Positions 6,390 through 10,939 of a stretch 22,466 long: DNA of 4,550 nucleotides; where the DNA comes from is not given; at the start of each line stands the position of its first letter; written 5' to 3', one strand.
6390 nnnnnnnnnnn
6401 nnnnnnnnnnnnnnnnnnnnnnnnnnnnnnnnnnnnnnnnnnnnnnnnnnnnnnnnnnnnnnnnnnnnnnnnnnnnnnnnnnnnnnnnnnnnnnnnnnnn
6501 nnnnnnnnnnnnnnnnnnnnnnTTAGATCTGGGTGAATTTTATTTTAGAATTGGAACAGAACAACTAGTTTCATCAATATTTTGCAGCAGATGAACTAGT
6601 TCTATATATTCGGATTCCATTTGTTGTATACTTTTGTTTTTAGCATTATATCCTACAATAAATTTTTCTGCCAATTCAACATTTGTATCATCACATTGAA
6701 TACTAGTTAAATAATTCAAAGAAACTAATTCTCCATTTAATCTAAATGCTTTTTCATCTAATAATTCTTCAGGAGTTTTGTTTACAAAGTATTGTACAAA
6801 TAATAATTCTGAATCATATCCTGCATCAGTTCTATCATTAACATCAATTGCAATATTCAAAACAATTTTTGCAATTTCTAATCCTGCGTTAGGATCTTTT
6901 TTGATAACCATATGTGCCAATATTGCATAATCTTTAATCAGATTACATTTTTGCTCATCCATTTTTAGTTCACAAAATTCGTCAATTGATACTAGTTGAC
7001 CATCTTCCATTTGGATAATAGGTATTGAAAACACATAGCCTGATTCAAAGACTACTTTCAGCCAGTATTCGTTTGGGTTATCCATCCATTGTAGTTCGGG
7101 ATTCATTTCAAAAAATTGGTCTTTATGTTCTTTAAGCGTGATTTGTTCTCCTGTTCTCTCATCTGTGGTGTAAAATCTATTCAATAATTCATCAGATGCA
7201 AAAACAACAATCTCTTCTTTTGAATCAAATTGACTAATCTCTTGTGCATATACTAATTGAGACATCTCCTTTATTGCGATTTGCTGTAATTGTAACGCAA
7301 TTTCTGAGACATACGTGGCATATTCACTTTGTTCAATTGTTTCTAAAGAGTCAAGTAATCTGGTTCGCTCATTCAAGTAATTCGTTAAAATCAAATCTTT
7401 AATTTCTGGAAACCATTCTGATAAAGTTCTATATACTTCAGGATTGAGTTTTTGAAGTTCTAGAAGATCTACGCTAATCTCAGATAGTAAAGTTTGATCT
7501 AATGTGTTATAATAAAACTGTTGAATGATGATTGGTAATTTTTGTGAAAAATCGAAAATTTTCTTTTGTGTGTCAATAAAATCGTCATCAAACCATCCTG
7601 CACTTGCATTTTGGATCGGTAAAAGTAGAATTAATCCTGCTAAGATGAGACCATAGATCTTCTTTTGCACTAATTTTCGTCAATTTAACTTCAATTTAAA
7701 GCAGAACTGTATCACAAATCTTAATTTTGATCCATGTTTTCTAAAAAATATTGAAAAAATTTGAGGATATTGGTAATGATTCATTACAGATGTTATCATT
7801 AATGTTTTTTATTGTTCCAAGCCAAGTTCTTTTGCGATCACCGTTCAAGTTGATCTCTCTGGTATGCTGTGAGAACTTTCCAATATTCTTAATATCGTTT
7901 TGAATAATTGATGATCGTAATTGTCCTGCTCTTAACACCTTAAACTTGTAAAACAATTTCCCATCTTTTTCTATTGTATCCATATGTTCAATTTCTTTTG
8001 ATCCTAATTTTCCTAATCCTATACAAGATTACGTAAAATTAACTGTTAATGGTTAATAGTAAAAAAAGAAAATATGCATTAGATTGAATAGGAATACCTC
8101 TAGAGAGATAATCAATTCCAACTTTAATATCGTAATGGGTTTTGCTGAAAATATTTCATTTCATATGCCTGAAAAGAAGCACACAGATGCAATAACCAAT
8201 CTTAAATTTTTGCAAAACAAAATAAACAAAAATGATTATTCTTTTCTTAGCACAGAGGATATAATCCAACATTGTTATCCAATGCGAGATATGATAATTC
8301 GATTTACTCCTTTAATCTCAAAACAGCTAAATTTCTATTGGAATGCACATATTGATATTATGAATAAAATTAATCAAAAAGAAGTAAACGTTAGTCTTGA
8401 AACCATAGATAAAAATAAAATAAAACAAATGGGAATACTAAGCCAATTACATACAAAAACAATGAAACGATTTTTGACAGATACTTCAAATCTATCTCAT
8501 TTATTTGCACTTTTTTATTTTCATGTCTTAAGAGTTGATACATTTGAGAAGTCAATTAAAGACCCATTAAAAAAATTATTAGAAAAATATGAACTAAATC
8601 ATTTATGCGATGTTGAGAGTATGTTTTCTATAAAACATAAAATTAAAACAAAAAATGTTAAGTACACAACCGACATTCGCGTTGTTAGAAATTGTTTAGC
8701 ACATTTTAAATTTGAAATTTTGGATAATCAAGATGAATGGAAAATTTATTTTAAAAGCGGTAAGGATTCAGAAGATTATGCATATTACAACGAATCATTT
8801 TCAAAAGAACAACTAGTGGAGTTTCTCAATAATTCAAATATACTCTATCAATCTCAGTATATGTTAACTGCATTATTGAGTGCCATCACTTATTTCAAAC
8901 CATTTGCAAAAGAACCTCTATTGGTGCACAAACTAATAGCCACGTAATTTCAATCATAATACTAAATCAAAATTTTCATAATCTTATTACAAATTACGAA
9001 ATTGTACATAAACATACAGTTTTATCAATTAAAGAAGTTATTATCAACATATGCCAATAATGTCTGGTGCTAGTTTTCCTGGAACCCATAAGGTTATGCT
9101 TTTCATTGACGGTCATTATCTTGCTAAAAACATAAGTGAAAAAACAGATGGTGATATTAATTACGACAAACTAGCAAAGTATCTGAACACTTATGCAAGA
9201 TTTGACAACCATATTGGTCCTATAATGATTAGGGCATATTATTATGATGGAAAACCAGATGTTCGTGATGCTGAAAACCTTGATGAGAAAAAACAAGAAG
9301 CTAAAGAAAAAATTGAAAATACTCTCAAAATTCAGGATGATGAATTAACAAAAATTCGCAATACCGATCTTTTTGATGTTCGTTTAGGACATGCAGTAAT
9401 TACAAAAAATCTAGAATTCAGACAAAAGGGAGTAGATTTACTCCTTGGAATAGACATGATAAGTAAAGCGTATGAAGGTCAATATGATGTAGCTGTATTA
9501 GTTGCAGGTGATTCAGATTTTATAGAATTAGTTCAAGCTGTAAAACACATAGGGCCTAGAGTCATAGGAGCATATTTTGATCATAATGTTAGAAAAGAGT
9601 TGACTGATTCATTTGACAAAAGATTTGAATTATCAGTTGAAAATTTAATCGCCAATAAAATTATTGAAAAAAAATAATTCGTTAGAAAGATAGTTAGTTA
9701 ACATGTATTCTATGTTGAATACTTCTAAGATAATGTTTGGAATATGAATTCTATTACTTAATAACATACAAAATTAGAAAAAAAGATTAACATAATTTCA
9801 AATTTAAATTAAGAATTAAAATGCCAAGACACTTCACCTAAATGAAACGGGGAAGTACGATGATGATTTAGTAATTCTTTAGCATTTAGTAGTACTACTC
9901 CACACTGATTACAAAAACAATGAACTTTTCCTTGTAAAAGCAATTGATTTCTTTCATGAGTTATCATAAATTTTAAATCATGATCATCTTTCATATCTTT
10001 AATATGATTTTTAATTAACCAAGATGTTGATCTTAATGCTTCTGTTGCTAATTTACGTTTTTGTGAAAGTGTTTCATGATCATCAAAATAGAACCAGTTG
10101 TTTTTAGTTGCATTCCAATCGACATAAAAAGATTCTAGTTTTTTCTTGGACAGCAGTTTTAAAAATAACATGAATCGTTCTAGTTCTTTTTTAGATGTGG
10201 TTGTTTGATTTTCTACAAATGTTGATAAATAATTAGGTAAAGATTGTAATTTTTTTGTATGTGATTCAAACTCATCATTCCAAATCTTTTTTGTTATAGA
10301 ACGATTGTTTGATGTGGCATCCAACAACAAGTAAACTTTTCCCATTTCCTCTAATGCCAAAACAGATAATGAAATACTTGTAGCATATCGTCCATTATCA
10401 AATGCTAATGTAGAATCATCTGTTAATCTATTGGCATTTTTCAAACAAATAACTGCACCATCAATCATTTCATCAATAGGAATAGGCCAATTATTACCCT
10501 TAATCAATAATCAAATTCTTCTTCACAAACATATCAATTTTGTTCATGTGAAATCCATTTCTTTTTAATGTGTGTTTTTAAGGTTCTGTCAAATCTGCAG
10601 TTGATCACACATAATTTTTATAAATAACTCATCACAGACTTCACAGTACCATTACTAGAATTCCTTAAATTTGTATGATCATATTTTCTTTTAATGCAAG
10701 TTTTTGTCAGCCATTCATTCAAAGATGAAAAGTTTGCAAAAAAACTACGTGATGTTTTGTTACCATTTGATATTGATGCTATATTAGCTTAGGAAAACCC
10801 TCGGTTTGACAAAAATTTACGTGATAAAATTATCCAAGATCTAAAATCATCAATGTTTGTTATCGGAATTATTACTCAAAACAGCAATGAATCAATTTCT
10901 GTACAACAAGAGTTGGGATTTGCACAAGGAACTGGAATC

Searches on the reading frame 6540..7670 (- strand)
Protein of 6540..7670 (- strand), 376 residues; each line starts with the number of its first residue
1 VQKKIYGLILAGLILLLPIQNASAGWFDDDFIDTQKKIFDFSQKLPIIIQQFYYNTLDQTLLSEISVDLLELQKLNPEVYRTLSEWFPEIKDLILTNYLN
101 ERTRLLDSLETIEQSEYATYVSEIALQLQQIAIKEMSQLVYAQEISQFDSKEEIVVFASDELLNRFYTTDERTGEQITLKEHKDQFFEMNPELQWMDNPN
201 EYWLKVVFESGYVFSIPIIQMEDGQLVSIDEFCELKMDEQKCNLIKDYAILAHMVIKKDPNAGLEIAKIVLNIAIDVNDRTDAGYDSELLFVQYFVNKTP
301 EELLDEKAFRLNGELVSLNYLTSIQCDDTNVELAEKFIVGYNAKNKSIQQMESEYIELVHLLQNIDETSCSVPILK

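Call 4: search_protein_families(library=pfam, proteins=[window:6540-7670:-], max_evalue=0.1)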
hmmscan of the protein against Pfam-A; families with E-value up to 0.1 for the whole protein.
window:6540-7670:- (376 aa): 0 families

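Call 9: search_protein_families(library=padloc, proteins=[window:6540-7670:-], max_evalue=0.1)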
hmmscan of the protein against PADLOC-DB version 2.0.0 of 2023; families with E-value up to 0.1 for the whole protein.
window:6540-7670:- (376 aa): 0 families

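Call 10: search_protein_families(library=ncbifam, proteins=[window:6540-7670:-], max_evalue=0.1)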
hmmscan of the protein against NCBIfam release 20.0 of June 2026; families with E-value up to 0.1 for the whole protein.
window:6540-7670:- (376 aa): 0 families

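Call 59: search_protein_families(library=phrogs, proteins=[window:6540-7670:-], max_evalue=0.01)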
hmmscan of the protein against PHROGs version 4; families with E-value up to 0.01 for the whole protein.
window:6540-7670:- (376 aa): 1 family
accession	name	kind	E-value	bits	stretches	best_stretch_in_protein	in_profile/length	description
phrog_11486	-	unknown function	0.0025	18.5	0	232-295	161-224/243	-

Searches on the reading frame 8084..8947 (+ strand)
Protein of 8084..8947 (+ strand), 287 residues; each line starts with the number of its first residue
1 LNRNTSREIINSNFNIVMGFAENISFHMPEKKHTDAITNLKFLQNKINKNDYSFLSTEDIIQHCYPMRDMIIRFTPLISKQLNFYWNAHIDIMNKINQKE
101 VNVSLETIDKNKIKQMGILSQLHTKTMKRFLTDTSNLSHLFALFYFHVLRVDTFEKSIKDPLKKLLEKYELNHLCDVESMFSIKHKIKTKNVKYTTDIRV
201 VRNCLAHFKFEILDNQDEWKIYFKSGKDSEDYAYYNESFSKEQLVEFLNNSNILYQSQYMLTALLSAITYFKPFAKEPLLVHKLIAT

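Call 4: search_protein_families(library=pfam, proteins=[window:8084-8947:+], max_evalue=0.1)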
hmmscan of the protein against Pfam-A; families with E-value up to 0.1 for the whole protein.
window:8084-8947:+ (287 aa): 0 families

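Call 9: search_protein_families(library=padloc, proteins=[window:8084-8947:+], max_evalue=0.1)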
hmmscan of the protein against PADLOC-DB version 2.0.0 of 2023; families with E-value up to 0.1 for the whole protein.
window:8084-8947:+ (287 aa): 1 family
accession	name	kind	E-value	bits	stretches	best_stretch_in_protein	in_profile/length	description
PDLC01475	Csx22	-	0.013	13.2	1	138-187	64-113/191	CAS-III-A; effector_UNK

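Call 10: search_protein_families(library=ncbifam, proteins=[window:8084-8947:+], max_evalue=0.1)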
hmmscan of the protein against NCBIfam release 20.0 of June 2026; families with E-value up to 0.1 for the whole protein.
window:8084-8947:+ (287 aa): 0 families

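Call 59: search_protein_families(library=phrogs, proteins=[window:8084-8947:+], max_evalue=0.01)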
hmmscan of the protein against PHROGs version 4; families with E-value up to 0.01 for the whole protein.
window:8084-8947:+ (287 aa): 0 families

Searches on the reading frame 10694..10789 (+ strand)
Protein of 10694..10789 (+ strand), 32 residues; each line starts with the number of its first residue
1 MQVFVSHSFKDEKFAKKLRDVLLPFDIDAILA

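Call 71: search_protein_families(library=pfam, proteins=[window:10694-10789:+], max_evalue=0.01)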
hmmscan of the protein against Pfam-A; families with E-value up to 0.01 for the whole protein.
window:10694-10789:+ (32 aa): 0 families
